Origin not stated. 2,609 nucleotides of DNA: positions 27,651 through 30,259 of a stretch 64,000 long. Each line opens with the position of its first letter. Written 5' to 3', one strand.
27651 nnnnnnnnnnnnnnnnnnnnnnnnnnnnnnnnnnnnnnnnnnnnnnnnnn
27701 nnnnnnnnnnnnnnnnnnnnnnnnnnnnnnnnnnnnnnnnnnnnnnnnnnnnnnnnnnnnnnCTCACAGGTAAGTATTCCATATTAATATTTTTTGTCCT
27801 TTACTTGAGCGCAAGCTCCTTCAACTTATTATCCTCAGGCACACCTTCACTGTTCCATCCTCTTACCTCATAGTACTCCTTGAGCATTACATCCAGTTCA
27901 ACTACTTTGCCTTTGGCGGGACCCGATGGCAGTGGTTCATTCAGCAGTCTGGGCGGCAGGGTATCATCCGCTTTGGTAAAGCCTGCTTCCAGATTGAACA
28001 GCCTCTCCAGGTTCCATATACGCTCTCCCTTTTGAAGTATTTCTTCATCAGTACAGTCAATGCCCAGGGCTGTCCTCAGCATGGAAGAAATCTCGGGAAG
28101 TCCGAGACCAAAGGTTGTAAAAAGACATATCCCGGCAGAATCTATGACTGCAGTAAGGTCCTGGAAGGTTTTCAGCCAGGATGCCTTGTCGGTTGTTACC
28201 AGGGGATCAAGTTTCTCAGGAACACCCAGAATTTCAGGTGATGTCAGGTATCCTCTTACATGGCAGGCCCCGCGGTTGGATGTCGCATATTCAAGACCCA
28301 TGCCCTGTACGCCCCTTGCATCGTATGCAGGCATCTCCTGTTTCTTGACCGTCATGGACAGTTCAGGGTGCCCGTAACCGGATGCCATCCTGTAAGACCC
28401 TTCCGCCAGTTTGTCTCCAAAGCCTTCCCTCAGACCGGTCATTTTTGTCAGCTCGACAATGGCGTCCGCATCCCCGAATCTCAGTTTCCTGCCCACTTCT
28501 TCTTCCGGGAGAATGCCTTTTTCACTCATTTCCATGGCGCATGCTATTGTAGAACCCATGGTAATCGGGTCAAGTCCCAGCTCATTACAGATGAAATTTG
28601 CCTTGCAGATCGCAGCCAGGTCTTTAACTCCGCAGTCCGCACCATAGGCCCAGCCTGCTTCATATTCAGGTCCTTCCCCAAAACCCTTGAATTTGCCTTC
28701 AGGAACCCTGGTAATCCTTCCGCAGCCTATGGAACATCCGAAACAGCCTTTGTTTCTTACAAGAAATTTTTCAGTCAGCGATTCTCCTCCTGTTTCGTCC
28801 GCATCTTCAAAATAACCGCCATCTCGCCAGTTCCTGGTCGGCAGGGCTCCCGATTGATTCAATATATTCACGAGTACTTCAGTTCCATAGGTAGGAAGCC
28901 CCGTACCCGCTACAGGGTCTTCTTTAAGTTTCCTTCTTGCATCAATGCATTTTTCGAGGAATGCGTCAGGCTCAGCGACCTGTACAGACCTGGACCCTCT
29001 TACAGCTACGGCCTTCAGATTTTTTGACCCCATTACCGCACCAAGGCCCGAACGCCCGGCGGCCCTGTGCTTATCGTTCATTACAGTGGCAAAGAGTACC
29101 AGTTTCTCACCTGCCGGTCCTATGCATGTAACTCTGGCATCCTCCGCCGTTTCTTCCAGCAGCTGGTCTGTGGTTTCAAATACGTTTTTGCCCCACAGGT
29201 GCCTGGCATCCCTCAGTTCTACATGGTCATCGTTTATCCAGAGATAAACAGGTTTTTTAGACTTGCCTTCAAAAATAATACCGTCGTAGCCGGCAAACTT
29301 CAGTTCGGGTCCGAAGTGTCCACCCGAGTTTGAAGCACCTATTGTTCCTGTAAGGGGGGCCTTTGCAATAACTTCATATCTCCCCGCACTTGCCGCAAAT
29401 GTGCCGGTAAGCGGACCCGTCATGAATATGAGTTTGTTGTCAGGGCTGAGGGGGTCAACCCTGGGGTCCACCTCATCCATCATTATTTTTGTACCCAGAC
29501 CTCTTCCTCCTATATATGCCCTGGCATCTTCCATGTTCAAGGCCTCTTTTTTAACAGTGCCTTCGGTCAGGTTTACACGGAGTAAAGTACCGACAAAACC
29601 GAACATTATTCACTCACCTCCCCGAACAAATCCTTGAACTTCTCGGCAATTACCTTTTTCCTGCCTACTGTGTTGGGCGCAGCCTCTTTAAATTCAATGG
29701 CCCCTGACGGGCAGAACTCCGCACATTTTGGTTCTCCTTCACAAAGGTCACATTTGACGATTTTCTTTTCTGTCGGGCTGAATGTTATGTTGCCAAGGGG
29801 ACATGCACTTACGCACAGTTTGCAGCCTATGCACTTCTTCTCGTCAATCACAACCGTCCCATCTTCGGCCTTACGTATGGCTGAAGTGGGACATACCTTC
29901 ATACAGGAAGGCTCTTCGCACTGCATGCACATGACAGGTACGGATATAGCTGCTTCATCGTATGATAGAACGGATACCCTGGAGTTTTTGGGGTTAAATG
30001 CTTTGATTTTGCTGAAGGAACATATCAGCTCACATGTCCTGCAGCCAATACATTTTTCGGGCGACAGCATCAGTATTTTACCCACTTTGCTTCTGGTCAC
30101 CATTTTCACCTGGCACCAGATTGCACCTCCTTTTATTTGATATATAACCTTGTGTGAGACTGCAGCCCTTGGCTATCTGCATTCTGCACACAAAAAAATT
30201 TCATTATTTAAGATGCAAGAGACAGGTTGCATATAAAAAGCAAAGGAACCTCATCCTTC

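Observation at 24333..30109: AOR fused in one operon to a NuoE/NuoF/NuoG-N module: candidate NADH- and ferredoxin-linked (Bfu-type, possibly bifurcating) tungsten aldehyde oxidoreductase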

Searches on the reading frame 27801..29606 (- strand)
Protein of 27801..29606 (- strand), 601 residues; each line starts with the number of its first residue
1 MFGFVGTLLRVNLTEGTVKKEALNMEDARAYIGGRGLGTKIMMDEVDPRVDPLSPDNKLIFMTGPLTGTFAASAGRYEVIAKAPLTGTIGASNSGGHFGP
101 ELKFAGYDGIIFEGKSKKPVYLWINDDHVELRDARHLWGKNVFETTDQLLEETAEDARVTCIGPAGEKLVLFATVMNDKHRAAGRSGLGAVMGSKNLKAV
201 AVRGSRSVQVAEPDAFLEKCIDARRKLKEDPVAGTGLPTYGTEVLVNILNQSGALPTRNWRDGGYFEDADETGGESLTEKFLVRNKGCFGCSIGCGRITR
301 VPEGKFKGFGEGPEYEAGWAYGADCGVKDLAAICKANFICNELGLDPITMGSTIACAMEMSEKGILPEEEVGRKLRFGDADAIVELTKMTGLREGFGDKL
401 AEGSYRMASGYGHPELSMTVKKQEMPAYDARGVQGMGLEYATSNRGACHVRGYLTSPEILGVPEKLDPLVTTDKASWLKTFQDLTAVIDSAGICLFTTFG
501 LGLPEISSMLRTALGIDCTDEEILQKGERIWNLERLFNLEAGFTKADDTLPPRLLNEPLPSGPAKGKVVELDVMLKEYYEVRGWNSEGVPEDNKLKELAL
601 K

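Call 3: search_protein_families(library=pfam, proteins=[window:27801-29606:-])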
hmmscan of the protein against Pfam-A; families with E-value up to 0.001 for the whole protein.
window:27801-29606:- (601 aa): 2 families
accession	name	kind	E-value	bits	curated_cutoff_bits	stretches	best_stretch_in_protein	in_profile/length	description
PF01314.23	AFOR_C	-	6.3e-154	513.2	27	1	221-600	4-385/385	Aldehyde ferredoxin oxidoreductase, domains 2 & 3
PF02730.20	AFOR_N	-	3.2e-88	295.1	29.8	1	7-204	2-198/199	Aldehyde ferredoxin oxidoreductase, N-terminal domain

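Call 4: search_protein_families(library=ncbifam, proteins=[window:27801-29606:-])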
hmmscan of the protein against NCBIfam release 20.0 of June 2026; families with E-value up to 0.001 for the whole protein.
window:27801-29606:- (601 aa): 2 families
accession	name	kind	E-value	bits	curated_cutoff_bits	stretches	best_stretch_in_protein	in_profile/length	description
NF007354.0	PRK09849.1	equivalog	7.4e-75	252.9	868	1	2-213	6-215/703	aldehyde ferredoxin oxidoreductase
NF040818.1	GAPOR_Arch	equivalog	4.1e-12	45.2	1300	1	7-131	4-125/654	glyceraldehyde-3-phosphate:ferredoxin oxidoreductase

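Call 12: search_solved_structures(query=window:27801-29606:-, max_evalue=1e-20, show_alignments=1)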
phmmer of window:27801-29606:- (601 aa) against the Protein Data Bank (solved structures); distinct sequences matched with E-value up to 1e-20: 9.
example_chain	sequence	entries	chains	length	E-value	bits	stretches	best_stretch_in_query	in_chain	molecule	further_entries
9mqx_D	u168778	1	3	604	1.9e-261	872.1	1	1-600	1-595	Aldehyde:ferredoxin oxidoreductase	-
1aor_A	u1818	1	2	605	8.8e-219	731.2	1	1-600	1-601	ALDEHYDE FERREDOXIN OXIDOREDUCTASE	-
9g7j_A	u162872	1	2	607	9.8e-209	698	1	1-600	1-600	Aldehyde ferredoxin oxidoreductase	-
8c0z_A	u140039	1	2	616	9.5e-203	678.2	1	6-600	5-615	Aldehyde:ferredoxin oxidoreductase,tungsten-containing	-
9q1t_A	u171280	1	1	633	4.8e-132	444.7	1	3-600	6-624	Tungsten-dependent aldehyde oxidoreductase WOR83 from Haloferax volcanii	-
1b25_A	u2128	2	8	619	2.2e-99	336.8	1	1-600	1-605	PROTEIN (FORMALDEHYDE FERREDOXIN OXIDOREDUCTASE) | FORMALDEHYDE FERREDOXIN OXIDOREDUCTASE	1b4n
6x6u_A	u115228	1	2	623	1.7e-76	261.3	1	1-600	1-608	Formaldehyde:ferredoxin oxidoreductase wor5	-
6x1o_A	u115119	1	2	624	1.7e-76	261.3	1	1-600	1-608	Formaldehyde:ferredoxin oxidoreductase wor5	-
4z3w_A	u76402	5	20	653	6.2e-68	233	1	5-413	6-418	Benzoyl-CoA reductase, putative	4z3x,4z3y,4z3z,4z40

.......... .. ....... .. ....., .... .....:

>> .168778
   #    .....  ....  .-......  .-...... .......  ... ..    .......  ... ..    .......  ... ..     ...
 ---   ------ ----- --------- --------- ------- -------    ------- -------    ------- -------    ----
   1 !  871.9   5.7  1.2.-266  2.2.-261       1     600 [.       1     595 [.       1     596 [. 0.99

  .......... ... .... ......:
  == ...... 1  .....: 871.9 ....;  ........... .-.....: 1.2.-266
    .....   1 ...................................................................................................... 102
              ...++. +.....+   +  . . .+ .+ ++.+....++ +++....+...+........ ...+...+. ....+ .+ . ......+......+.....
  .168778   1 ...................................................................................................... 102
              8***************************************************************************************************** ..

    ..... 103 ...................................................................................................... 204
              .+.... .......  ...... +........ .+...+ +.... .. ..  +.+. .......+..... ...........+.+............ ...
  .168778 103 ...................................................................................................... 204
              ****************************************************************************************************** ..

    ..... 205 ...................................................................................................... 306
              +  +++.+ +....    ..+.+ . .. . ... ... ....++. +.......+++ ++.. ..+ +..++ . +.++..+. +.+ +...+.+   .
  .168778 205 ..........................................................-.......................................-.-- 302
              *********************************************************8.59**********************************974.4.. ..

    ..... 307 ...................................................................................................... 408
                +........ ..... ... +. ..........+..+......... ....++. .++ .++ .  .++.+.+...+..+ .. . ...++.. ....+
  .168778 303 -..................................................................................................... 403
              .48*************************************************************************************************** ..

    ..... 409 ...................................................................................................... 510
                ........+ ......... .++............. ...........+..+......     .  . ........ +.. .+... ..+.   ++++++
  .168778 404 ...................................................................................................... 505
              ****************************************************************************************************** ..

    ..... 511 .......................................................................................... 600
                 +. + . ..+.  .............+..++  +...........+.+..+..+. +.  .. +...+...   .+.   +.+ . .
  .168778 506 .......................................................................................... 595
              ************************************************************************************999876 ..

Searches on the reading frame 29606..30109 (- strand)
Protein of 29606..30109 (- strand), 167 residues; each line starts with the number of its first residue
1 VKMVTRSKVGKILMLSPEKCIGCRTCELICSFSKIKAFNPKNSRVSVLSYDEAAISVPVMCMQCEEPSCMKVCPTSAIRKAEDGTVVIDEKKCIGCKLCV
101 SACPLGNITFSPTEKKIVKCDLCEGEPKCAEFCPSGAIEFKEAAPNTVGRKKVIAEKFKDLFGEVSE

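Call 3: search_protein_families(library=pfam, proteins=[window:29606-30109:-])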
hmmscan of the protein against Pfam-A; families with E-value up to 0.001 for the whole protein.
window:29606-30109:- (167 aa): 14 families
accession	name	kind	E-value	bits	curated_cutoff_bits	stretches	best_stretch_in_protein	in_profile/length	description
PF12838.12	Fer4_7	-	9e-16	58.5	27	2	61-106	2-51/52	4Fe-4S dicluster domain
PF13247.11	Fer4_11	-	3.5e-15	56.5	26.2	1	57-142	6-99/100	4Fe-4S dicluster domain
PF00037.32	Fer4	-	6.1e-15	54.8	21.1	1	86-108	1-23/24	4Fe-4S binding domain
PF14697.11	Fer4_21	-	3.3e-14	53.2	35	2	60-108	7-57/59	4Fe-4S dicluster domain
PF12837.12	Fer4_6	-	2.4e-13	49.7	25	2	86-104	2-20/24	4Fe-4S binding domain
PF13187.11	Fer4_9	-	9.1e-13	48.5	27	3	60-106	1-50/52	4Fe-4S dicluster domain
PF25160.1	LdpA_Fe-S-bd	-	8.5e-12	45.1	27.6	1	63-110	4-45/49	LdpA Fe-S cluster-binding domain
PF12797.12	Fer4_2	-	4.5e-11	42.4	24.5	2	86-104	3-21/22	4Fe-4S binding domain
PF13237.11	Fer4_10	-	6e-11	42.6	25.5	2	58-104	6-53/53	4Fe-4S dicluster domain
PF13484.11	Fer4_16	-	1.2e-08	36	30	0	61-83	2-21/66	4Fe-4S double cluster binding domain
PF12800.12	Fer4_4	-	4.4e-08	33.2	24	1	91-104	2-15/17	4Fe-4S binding domain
PF13183.11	Fer4_8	-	3.8e-06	27.8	27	0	18-75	3-66/68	4Fe-4S dicluster domain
PF12798.12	Fer4_3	-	2e-05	25.5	27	0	93-106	1-14/15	4Fe-4S binding domain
PF13534.11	Fer4_17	-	8.7e-05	23.4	22.2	0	92-108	1-17/61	4Fe-4S dicluster domain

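Call 4: search_protein_families(library=ncbifam, proteins=[window:29606-30109:-])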
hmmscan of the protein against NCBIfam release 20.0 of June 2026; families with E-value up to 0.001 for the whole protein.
window:29606-30109:- (167 aa): 79 families (the best 25 are shown)
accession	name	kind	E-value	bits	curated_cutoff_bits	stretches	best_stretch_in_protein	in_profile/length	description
NF045766.1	PhenlGlyoxDHPadI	equivalog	1.8e-31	109.4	700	1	13-144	7-139/443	NADH-dependent phenylglyoxylate dehydrogenase subunit beta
TIGR02951.1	DMSO_dmsB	equivalog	7.1e-25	87.9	214.1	1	54-141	57-151/161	DMSO/selenate family reductase complex B subunit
NF045797.1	DsrO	equivalog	6.4e-22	78.1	200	1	52-111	94-153/235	sulfate reduction electron transfer complex DsrMKJOP subunit DsrO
NF007382.0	PRK09898.1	equivalog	2.1e-21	76.4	213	1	12-140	60-200/208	ferredoxin-like protein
NF009408.0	PRK12769.1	equivalog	2.1e-21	75.7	1003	1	12-141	4-145/659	formate-dependent uric acid utilization protein AegA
NF008134.0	PRK10882.1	equivalog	1.3e-20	73.8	263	1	59-144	111-209/329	hydrogenase 2 operon protein HybA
NF007658.0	PRK10330.1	equivalog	8.3e-20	71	260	1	12-108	4-104/181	electron transport protein HydN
NF041715.1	arsenate_red_ArrB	equivalog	9.3e-19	67.9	450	1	16-111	8-107/233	arsenate respiratory reductase iron-sulfur subunit ArrB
NF009451.0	PRK12809.1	equivalog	1.6e-18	66.4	1154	1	14-140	6-136/639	formate-dependent uric acid utilization protein YgfT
NF011569.0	PRK14993.1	equivalog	2.4e-18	66.5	416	1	15-137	48-182/244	tetrathionate reductase subunit TtrB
NF038355.1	FDH3_beta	equivalog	2.9e-18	66.5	240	1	16-129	8-127/180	formate dehydrogenase FDH3 subunit beta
TIGR01582.1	FDH-beta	equivalog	1.1e-16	60.8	334.7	1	60-144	92-183/283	formate dehydrogenase subunit beta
TIGR03149.1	cyt_nit_nrfC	equivalog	2.7e-16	59.6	377.6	1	60-156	93-197/225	cytochrome c nitrite reductase Fe-S protein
TIGR03478.1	DMSO_red_II_bet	subfamily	3.9e-16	58.9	480.7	1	56-123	126-194/321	DMSO reductase family type II enzyme, iron-sulfur subunit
NF045715.1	sulf_resp_HmcB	equivalog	4.7e-16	58.7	420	1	18-142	44-197/307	sulfate respiration complex iron-sulfur protein HmcB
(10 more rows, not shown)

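Call 13: search_solved_structures(query=window:29606-30109:-, max_evalue=0.00001, show_alignments=2)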
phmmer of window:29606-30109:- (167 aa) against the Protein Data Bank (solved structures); distinct sequences matched with E-value up to 0.00001: 37.
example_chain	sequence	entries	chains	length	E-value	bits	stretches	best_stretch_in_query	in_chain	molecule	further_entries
9mqx_E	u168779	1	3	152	1.9e-37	132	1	11-158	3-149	Fe-S-cluster-containing hydrogenase subunit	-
8c0z_C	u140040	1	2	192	5.4e-36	127.3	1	6-152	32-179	Iron-sulfur cluster-binding protein potential subunit of aldehyde oxidoreductase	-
6x6u_B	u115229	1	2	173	1.1e-25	93.8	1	13-136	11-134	Oxidoreductase, Fe-S subunit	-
6x1o_B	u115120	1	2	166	1.7e-25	93.2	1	13-136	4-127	Oxidoreductase, Fe-S subunit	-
7qv7_A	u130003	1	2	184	2.3e-21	79.7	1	12-113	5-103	Hydrogen dependent carbon dioxide reductase subunit HycB3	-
9sw6_G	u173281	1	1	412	8.7e-18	68.1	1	86-149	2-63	Polyferredoxin protein MvhB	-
7z0s_B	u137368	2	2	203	9.1e-18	68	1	15-115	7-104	Formate hydrogenlyase subunit 2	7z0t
7qv7_B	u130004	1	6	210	1.1e-17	67.7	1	7-113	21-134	Hydrogen dependent carbon dioxide reductase subunit HycB4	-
2ivf_B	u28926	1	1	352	9.5e-17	64.7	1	59-125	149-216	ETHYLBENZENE DEHYDROGENASE BETA-SUBUNIT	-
1kqf_B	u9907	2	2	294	3.5e-16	62.9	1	61-141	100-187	FORMATE DEHYDROGENASE, NITRATE-INDUCIBLE, IRON-SULFUR SUBUNIT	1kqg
1q16_B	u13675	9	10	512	6.4e-16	62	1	54-133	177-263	Respiratory nitrate reductase 1 beta chain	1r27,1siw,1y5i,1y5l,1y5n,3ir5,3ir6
1y4z_B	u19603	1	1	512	1.3e-15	61.1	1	54-133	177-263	Respiratory nitrate reductase 1 beta chain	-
3egw_B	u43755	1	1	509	3.3e-15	59.7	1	54-133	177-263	Respiratory nitrate reductase 1 beta chain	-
4ydd_B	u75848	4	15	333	2e-14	57.1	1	56-124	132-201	DMSO reductase family type II enzyme, iron-sulfur subunit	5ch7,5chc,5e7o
6cz7_B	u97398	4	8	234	5.6e-14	55.7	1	14-112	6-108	4Fe-4S ferredoxin, iron-sulfur binding domain protein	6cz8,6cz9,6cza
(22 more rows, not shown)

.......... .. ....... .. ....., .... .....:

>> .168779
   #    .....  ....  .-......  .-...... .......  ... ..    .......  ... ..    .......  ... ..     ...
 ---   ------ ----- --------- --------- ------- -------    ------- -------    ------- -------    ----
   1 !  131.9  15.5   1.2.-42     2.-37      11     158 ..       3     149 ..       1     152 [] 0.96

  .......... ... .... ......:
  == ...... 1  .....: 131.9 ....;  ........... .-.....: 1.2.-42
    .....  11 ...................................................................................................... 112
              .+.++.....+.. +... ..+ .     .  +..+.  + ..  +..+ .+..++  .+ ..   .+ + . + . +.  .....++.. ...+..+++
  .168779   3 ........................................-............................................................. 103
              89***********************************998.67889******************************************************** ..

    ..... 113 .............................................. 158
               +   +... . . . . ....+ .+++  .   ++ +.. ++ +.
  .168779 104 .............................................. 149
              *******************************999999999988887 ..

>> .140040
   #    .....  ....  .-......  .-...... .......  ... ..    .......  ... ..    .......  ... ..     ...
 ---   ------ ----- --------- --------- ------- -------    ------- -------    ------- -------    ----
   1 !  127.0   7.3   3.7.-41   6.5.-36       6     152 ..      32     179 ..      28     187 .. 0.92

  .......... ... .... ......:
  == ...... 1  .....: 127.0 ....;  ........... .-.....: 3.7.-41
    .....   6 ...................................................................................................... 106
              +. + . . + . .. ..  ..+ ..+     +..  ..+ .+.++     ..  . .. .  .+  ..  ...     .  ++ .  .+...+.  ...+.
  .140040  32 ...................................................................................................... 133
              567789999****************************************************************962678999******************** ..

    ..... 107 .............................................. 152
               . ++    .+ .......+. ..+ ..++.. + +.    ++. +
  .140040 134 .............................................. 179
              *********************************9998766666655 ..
